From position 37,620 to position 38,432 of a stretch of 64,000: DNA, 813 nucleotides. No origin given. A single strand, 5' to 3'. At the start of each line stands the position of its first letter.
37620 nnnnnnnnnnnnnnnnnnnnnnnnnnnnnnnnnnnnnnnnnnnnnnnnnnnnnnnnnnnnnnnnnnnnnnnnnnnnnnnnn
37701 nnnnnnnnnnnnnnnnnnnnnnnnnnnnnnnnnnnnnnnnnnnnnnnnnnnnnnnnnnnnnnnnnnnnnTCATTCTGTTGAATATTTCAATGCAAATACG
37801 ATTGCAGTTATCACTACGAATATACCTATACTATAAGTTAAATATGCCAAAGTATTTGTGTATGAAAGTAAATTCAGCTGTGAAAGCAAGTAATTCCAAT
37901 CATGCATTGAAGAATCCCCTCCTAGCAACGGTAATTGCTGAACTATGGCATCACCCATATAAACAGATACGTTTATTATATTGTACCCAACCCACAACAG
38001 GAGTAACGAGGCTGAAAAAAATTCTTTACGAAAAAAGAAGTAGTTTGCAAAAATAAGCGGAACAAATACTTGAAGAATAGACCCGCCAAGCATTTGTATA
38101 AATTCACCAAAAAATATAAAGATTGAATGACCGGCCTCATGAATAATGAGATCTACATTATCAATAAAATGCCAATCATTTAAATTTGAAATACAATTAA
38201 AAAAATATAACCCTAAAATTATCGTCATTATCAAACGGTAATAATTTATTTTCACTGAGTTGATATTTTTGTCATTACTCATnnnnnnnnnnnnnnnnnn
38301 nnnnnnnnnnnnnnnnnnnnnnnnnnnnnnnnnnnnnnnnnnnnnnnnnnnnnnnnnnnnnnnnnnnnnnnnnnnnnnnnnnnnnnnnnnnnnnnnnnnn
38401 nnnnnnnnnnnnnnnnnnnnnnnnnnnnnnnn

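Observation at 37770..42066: MacAB-like efflux module plus HExxH membrane protein inserted between rplC and rplD, insulated by a terminator and a 34-bp GC palindrome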

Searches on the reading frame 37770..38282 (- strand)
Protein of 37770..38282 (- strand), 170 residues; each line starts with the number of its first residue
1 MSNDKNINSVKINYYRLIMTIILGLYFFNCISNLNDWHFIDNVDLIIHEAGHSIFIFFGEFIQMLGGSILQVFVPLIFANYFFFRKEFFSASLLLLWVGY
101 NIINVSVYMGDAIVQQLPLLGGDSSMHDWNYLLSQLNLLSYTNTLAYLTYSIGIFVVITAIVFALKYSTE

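Call 3: search_protein_families(library=pfam, proteins=[window:37770-38282:-], max_evalue=0.01)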
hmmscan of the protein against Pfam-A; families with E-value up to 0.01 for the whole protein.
window:37770-38282:- (170 aa): 0 families

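Call 7: find_encoding_contigs(protein=window:37770-38282:-, flank=10000, max_places=6)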
Protein window:37770-38282:- (170 aa): 1 contig read that carries it; 1 place shown.
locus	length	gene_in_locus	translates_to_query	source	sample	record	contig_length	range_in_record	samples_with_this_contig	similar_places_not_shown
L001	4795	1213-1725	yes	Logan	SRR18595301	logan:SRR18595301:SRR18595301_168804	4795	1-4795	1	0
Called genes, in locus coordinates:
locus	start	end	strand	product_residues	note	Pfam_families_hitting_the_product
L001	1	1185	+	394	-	?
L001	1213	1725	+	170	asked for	-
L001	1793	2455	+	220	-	PF00573:Ribosomal_L4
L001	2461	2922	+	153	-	PF00276:Ribosomal_L23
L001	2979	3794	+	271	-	PF00181:Ribosomal_L2_N, PF03947:Ribosomal_L2_C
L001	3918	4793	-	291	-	?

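Call 13: find_homologous_proteins(query=window:37770-38282:-, max_evalue=0.001)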
Query window:37770-38282:- (170 aa): 201 proteins with E <= 0.001 among 337 candidates; the best 120 are listed.
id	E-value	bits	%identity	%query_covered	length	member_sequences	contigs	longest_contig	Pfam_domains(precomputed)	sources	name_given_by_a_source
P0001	1.2e-103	362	100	100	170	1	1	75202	-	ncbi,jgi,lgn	ncbi:MAG: hypothetical protein WC666_00250 [Candidatus Paceibacterota bacterium]|jgi:hypothetical pr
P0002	2.0e-66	241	65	96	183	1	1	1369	-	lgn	-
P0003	5.2e-61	224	61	95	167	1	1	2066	-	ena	-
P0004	1.9e-60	222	62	94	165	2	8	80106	-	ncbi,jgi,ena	-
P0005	3.2e-60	221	63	95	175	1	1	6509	-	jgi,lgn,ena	-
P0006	7.3e-60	220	63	93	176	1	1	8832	-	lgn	-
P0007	2.2e-59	218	64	83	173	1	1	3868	-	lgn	-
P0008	3.4e-58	214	60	93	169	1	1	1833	-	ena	-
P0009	5.7e-58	214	58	98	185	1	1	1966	-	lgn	-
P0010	1.2e-57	213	63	91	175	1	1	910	-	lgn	-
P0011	8.3e-57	210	59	95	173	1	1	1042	-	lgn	-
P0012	3.0e-56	208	60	93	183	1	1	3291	-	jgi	jgi:hypothetical protein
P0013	7.7e-56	207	56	98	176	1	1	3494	-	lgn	-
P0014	7.7e-55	203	57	92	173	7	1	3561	-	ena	-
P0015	5.7e-54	201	57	92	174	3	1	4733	-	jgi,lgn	-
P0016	2.1e-53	199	54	95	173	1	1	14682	-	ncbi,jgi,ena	ncbi:MAG: hypothetical protein WCT02_02415 [Candidatus Paceibacterota bacterium]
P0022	5.4e-52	194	53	98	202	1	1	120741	-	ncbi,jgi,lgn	ncbi:MAG: hypothetical protein RLY66_251 [Candidatus Parcubacteria bacterium]|jgi:hypothetical prote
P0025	3.8e-51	191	52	97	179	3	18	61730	-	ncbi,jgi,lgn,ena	jgi:hypothetical protein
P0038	8.2e-50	187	53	96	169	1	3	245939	-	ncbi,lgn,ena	ncbi:MAG: hypothetical protein AAB446_03100 [Patescibacteria group bacterium]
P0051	3.6e-48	182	56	92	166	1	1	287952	-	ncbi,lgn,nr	ncbi:MAG: hypothetical protein KGL67_03190 [Patescibacteria group bacterium]|nr:hypothetical protein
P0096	5.0e-45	171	55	84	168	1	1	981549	-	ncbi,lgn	ncbi:MAG: hypothetical protein V4519_04395 [Patescibacteria group bacterium]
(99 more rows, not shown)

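Call 16: find_encoding_contigs(protein=P0004, flank=8000, max_places=3)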
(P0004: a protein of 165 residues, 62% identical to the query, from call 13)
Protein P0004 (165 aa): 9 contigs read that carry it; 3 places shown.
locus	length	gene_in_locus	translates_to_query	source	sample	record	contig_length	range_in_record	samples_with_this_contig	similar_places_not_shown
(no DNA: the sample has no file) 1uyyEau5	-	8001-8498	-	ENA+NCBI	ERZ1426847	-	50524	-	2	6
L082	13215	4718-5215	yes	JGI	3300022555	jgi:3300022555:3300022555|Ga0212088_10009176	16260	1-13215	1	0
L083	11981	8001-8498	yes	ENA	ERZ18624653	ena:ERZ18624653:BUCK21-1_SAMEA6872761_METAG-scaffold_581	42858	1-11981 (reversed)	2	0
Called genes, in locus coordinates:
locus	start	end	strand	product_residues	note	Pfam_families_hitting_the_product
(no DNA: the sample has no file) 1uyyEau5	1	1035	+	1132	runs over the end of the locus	PF01471:PG_binding_1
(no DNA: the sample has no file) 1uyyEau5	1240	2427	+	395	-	PF00009:GTP_EFTU, PF03144:GTP_EFTU_D2, PF03143:GTP_EFTU_D3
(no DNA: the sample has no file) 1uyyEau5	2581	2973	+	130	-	PF00338:Ribosomal_S10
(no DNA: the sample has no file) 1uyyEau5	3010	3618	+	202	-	PF00297:Ribosomal_L3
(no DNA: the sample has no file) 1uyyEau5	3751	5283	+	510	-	PF25917:BSH_RND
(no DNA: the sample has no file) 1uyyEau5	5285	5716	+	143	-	PF00892:EamA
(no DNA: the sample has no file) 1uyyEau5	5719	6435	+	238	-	PF02463:SMC_N (faint), PF00005:ABC_tran, PF13304:AAA_21 (faint)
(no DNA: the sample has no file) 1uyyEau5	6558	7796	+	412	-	PF12704:MacB_PCD, PF02687:FtsX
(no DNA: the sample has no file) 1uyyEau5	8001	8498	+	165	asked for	-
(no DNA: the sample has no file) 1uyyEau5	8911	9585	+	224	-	PF00573:Ribosomal_L4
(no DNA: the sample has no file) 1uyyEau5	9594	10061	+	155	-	PF00276:Ribosomal_L23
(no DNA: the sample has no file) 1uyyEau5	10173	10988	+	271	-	PF00181:Ribosomal_L2_N, PF03947:Ribosomal_L2_C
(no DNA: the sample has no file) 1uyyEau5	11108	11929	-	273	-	PF00512:HisKA (weak), PF02518:HATPase_c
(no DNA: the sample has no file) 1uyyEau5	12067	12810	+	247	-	-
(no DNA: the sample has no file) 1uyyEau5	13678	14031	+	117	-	PF00203:Ribosomal_S19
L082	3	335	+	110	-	PF00297:Ribosomal_L3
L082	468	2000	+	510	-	PF25917:BSH_RND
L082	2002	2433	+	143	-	PF00892:EamA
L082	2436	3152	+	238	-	PF02463:SMC_N (faint), PF00005:ABC_tran, PF13304:AAA_21 (faint)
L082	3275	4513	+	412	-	PF12704:MacB_PCD, PF02687:FtsX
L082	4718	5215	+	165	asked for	-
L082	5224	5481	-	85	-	-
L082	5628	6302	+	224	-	PF00573:Ribosomal_L4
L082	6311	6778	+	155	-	PF00276:Ribosomal_L23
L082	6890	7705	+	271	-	PF00181:Ribosomal_L2_N, PF03947:Ribosomal_L2_C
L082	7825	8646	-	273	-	PF00512:HisKA (weak), PF02518:HATPase_c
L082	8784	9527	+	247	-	-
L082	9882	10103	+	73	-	-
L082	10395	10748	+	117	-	PF00203:Ribosomal_S19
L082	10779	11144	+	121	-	PF00237:Ribosomal_L22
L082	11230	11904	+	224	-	PF07650:KH_2, PF00189:Ribosomal_S3_C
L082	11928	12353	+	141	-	PF00252:Ribosomal_L16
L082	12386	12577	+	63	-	PF00831:Ribosomal_L29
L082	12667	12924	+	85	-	PF00366:Ribosomal_S17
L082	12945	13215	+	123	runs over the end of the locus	PF00238:Ribosomal_L14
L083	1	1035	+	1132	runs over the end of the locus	PF01471:PG_binding_1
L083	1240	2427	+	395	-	PF00009:GTP_EFTU, PF03144:GTP_EFTU_D2, PF03143:GTP_EFTU_D3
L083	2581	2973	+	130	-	PF00338:Ribosomal_S10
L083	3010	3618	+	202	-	PF00297:Ribosomal_L3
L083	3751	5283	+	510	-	PF25917:BSH_RND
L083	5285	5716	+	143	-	PF00892:EamA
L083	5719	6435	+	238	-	PF02463:SMC_N (faint), PF00005:ABC_tran, PF13304:AAA_21 (faint)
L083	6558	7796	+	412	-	PF12704:MacB_PCD, PF02687:FtsX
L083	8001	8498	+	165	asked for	-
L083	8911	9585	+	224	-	PF00573:Ribosomal_L4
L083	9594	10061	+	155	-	PF00276:Ribosomal_L23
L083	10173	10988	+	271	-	PF00181:Ribosomal_L2_N, PF03947:Ribosomal_L2_C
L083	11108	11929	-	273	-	PF00512:HisKA (weak), PF02518:HATPase_c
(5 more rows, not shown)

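Call 17: find_encoding_contigs(protein=P0022, flank=8000, max_places=2)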
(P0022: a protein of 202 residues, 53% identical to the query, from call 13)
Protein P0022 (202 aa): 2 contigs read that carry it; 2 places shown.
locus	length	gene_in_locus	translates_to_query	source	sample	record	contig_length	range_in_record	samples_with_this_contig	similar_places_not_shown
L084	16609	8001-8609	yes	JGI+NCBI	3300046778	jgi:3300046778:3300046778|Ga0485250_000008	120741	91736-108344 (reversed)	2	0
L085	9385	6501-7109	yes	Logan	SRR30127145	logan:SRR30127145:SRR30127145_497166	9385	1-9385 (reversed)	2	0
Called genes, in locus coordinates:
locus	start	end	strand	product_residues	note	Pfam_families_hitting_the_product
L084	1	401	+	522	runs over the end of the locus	PF03193:RsgA_GTPase (faint), PF00005:ABC_tran, PF02463:SMC_N (faint), PF13191:AAA_16 (faint), PF13401:AAA_22 (faint), PF13476:AAA_23 (faint), PF13555:AAA_29 (faint), PF00005:ABC_tran, +2 more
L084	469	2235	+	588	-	PF01471:PG_binding_1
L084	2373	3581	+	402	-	-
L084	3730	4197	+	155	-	PF23477:zf_Tbcl_2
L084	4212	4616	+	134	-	PF03819:MazG, PF12643:MazG-like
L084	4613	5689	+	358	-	PF13020:NOV_C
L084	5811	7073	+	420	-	PF07690:MFS_1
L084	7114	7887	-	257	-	PF02142:MGS, PF01808:AICARFT_IMPCHas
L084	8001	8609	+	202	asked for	-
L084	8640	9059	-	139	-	-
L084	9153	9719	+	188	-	PF01863:YgjP-like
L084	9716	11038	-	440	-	PF01494:FAD_binding_3 (weak), PF00890:FAD_binding_2, PF01266:DAO (weak), PF03486:HI0933_like, PF07992:Pyr_redox_2, PF12831:FAD_oxidored, PF13450:NAD_binding_8 (weak), PF22780:HI0933_like_1st, +2 more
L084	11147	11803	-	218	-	-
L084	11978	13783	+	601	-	PF02689:Herpes_Helicase (faint), PF03266:NTPase_1 (faint), PF05970:PIF1, PF13245:AAA_19, PF13401:AAA_22 (weak), PF13604:AAA_30, PF21530:Pif1_2B_dom, PF14493:HTH_40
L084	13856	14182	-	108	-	-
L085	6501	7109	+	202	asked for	-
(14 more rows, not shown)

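Call 18: find_encoding_contigs(protein=P0038, flank=8000, max_places=2)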
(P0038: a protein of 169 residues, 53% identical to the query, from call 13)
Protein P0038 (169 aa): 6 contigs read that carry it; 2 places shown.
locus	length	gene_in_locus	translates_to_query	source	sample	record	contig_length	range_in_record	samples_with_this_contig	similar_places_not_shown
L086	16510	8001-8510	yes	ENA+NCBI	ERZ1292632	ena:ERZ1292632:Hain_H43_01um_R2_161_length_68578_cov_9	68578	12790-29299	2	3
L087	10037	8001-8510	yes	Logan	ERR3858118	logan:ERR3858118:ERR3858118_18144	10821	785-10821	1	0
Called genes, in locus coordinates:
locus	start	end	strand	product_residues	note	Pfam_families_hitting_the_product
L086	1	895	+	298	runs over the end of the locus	PF01565:FAD_binding_4, PF02873:MurB_C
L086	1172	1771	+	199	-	PF01725:Ham1p_like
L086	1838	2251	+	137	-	-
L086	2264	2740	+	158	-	-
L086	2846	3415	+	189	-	PF00929:RNase_T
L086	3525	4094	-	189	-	PF00300:His_Phos_1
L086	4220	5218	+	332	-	PF01966:HD (weak)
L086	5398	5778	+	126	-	PF11969:DcpS_C, PF01230:HIT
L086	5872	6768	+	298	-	PF00246:Peptidase_M14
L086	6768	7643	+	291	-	PF00246:Peptidase_M14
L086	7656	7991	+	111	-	PF11086:DUF2878 (weak)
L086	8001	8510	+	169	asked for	-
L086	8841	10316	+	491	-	PF25973:BSH_CzcB (faint), PF25917:BSH_RND (weak), PF25954:Beta-barrel_RND_2, PF25990:Beta-barrel_YknX, PF25989:YknX_C (weak)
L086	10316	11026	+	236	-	PF00005:ABC_tran, PF02463:SMC_N (faint), PF13304:AAA_21 (faint)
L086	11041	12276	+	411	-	PF12704:MacB_PCD, PF02687:FtsX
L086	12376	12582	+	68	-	PF00313:CSD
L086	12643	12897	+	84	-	PF02201:SWIB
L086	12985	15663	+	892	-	PF01326:PPDK_N, PF00391:PEP-utilizers, PF02896:PEP-utilizers_C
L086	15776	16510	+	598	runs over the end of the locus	PF00009:GTP_EFTU, PF01926:MMR_HSR1 (weak), PF22042:EF-G_D2, PF03144:GTP_EFTU_D2, PF00679:EFG_C, PF21018:BipA_C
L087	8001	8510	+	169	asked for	-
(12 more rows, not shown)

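Call 32: search_protein_families(library=pfam, proteins=[window:37770-38282:-, P0004, P0022, P0038, P0096], max_evalue=10)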
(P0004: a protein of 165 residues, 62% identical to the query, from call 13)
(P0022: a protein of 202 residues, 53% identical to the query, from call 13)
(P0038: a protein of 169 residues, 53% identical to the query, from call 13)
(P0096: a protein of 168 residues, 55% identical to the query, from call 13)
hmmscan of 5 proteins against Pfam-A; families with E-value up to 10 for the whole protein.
window:37770-38282:- (170 aa): 1 family
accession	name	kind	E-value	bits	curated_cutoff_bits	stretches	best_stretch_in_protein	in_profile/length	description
PF17534.7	DUF5453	-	1.3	9.4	25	1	54-165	41-146/186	Family of unknown function (DUF5453)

P0004 (165 aa): 0 families

P0022 (202 aa): 1 family
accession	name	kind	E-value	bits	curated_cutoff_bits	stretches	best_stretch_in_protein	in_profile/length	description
PF25258.1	DUF7859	-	0.091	13.1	27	1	89-106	19-36/49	Family of unknown function (DUF7859)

P0038 (169 aa): 0 families

P0096 (168 aa): 0 families

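Call 35: find_encoding_contigs(protein=P0006, flank=8000, max_places=2)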
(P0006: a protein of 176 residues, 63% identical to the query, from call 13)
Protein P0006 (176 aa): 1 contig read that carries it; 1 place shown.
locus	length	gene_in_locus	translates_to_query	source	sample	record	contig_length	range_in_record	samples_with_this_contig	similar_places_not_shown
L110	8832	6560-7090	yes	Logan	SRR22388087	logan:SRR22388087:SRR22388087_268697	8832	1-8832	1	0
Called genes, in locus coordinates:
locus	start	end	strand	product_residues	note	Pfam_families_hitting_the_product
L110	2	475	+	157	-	?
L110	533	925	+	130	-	PF00338:Ribosomal_S10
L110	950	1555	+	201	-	PF00297:Ribosomal_L3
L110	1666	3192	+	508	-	PF25917:BSH_RND (faint)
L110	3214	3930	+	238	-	PF02463:SMC_N (faint), PF00005:ABC_tran, PF13304:AAA_21 (faint)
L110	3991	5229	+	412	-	PF12704:MacB_PCD, PF02687:FtsX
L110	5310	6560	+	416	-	-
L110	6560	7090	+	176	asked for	-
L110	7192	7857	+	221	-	PF00573:Ribosomal_L4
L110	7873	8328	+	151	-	PF00276:Ribosomal_L23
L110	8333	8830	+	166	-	?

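Call 36: find_encoding_contigs(protein=P0016, flank=8000, max_places=2)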
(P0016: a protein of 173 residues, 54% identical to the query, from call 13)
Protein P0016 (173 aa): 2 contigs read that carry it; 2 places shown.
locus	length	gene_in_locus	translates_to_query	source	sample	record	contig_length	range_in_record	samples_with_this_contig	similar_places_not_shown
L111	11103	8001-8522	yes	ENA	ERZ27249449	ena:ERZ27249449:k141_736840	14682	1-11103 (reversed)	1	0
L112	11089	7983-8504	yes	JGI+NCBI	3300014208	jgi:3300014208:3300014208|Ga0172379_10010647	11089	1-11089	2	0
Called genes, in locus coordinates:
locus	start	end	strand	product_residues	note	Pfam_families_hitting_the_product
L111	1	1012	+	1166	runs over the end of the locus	PF01471:PG_binding_1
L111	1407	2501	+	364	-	PF00009:GTP_EFTU, PF03144:GTP_EFTU_D2, PF03143:GTP_EFTU_D3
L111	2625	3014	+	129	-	PF00338:Ribosomal_S10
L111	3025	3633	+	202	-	PF00297:Ribosomal_L3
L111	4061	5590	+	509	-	PF25917:BSH_RND, PF25967:RND-MFP_C, PF25975:CzcB_C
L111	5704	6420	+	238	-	PF02463:SMC_N (faint), PF00005:ABC_tran, PF13304:AAA_21 (faint)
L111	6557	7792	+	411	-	PF12704:MacB_PCD, PF02687:FtsX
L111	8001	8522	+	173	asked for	-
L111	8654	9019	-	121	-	-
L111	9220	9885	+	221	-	PF00573:Ribosomal_L4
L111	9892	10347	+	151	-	PF00276:Ribosomal_L23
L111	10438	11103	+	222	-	?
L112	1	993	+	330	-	?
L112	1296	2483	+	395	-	PF00009:GTP_EFTU, PF03144:GTP_EFTU_D2, PF03143:GTP_EFTU_D3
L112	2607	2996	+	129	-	PF00338:Ribosomal_S10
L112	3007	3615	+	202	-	PF00297:Ribosomal_L3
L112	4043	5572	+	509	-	PF25917:BSH_RND, PF25967:RND-MFP_C, PF25975:CzcB_C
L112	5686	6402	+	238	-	PF02463:SMC_N (faint), PF00005:ABC_tran, PF13304:AAA_21 (faint)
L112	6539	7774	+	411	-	PF12704:MacB_PCD, PF02687:FtsX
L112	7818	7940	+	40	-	-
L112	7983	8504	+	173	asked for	-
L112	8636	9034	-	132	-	-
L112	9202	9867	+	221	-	PF00573:Ribosomal_L4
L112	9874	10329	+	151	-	PF00276:Ribosomal_L23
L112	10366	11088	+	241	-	?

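Call 42: predict_structure(alignment_id=A1)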
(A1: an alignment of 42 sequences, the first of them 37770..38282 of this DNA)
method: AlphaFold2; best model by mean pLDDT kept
length: 170 residues; sequences in the alignment: 42
mean_pLDDT: 92.1   pTM: 0.86
mean pLDDT of the five models: 92.1, 91.9, 91.3, 90.5, 90.5
residues with pLDDT >= 90: 141; 70-90: 15; 50-70: 11; < 50: 3
segments of 3 or more residues with pLDDT < 50: none
pLDDT, mean of each block of 10 residues (from residue 1): 71 96 98 95 96 97 96 98 98 99 96 66 72 96 97 99 97
secondary structure, 60 per line:
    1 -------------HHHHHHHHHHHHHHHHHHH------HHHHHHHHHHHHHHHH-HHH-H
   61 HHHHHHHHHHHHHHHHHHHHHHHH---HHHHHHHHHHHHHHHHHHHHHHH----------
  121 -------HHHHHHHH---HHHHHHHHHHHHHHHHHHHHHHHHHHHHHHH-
elements in order: H14-32 H39-54 H60-84 H88-110 H128-135 H139-169

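Call 43: find_encoding_contigs(protein=P0051, flank=6000, max_places=1)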
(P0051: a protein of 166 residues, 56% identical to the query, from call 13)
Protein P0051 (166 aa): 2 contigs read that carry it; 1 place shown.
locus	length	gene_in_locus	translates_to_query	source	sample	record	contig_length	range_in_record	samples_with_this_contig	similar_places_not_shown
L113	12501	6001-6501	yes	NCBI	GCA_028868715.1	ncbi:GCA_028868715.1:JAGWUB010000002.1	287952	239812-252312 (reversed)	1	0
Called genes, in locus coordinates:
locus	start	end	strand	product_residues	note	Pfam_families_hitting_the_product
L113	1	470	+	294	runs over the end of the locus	PF03462:PCRF, PF00472:RF-1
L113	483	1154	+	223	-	PF02463:SMC_N (weak), PF13175:AAA_15 (faint), PF00005:ABC_tran, PF13304:AAA_21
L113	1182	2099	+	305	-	PF18075:FtsX_ECD, PF02687:FtsX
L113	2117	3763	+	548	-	PF06418:CTP_synth_N, PF00117:GATase, PF07722:Peptidase_C26 (faint)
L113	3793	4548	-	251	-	PF13739:PdaC, PF11738:DUF3298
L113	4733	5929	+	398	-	-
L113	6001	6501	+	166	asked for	-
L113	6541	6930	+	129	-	PF00903:Glyoxalase, PF22677:Ble-like_N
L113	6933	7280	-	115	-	-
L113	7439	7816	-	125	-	-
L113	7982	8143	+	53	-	-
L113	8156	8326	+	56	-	-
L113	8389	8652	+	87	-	PF02583:Trns_repr_metal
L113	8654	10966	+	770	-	PF00403:HMA, PF08282:Hydrolase_3 (faint), PF00122:E1-E2_ATPase, PF00702:Hydrolase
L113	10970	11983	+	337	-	PF00403:HMA, PF13386:DsbD_2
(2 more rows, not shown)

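Call 44: find_encoding_contigs(protein=P0096, flank=6000, max_places=1)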
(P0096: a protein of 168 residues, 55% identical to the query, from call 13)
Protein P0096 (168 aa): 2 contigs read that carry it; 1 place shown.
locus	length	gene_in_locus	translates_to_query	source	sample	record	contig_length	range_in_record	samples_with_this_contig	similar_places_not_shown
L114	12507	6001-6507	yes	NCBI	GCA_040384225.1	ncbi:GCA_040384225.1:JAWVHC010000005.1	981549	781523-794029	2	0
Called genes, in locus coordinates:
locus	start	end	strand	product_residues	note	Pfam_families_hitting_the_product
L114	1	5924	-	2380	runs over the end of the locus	-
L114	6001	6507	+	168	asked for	-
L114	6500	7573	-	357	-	PF13091:PLDc_2, PF00614:PLDc (faint), PF13091:PLDc_2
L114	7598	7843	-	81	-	PF02823:ATP-synt_DE_N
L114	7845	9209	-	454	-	PF02874:ATP-synt_ab_N, PF00006:ATP-synt_ab, PF22919:ATP-synt_VA_C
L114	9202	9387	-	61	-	-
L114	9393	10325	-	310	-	PF00231:ATP-synt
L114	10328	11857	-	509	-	PF02874:ATP-synt_ab_N, PF00006:ATP-synt_ab, PF00306:ATP-synt_ab_C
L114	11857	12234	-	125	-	PF00213:OSCP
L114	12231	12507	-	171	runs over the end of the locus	PF00430:ATP-synt_B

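Call 45: find_encoding_contigs(protein=P0025, flank=6000, max_places=1)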
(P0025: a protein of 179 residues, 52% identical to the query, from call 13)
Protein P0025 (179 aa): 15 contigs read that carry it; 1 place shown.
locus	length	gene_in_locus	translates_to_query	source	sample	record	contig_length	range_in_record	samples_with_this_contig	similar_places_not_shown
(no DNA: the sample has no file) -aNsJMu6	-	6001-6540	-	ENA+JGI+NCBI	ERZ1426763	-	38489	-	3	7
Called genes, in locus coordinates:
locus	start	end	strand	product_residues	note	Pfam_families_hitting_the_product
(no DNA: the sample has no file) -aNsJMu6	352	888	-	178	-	-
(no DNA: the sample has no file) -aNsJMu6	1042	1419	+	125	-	-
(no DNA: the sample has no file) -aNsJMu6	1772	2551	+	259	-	PF01978:TrmB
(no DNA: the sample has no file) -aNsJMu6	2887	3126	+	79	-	-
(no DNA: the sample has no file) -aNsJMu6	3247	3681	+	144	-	-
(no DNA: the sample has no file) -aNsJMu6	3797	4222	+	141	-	-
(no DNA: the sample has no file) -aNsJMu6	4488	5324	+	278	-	PF01145:Band_7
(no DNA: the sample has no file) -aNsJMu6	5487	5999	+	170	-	-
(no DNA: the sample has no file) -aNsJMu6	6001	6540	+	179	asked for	-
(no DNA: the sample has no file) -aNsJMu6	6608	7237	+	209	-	PF01810:LysE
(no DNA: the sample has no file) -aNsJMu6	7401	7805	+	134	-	-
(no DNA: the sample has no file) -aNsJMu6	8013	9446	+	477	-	-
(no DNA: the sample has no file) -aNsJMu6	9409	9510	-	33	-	-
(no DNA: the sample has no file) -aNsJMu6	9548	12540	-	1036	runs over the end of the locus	PF10342:Kre9_KNH (faint)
